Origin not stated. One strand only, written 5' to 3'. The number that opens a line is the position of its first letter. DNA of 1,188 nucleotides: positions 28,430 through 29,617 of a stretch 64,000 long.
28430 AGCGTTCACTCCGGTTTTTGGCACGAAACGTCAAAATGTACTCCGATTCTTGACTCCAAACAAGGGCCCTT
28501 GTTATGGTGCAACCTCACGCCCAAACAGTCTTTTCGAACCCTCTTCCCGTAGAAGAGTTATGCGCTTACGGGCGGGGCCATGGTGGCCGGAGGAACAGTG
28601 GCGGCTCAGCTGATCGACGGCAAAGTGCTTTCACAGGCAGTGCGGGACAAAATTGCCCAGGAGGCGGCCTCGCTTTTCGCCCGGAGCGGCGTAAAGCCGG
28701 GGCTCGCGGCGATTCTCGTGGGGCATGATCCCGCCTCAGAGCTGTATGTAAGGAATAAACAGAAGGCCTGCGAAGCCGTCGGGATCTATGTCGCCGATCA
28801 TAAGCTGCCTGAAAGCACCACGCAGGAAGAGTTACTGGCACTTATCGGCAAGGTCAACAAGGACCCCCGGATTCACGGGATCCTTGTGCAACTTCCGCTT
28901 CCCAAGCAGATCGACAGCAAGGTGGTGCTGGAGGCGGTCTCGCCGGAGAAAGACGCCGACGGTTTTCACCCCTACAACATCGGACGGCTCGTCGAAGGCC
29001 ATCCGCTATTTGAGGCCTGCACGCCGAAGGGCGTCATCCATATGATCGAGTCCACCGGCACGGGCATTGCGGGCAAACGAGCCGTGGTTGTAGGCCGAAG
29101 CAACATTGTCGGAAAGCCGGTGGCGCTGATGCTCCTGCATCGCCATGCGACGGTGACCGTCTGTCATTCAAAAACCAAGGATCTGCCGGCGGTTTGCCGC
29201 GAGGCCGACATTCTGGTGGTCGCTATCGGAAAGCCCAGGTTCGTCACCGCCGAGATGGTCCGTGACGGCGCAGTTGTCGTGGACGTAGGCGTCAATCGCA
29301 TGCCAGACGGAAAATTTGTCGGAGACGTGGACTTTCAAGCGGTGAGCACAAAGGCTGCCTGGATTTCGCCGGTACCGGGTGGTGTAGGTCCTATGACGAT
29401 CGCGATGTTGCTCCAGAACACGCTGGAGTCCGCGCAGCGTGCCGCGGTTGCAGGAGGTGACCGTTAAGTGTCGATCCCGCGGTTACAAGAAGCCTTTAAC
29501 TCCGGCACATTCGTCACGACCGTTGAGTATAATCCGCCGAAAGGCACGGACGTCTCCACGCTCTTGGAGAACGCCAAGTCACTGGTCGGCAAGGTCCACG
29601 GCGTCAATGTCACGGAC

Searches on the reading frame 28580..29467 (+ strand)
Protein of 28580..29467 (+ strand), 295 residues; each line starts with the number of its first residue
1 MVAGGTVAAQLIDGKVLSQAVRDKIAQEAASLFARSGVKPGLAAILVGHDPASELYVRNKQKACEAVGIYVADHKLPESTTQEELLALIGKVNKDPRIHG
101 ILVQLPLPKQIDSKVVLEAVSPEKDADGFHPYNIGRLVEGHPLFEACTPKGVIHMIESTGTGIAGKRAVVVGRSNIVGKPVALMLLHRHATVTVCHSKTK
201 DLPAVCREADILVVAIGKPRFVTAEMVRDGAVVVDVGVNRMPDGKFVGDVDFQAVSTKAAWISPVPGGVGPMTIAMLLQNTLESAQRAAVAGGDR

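Call 17: find_encoding_contigs(protein=window:28580-29467:+, flank=1000, max_places=3)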
Protein window:28580-29467:+ (295 aa): no gene with exactly this product is on record in the collection.
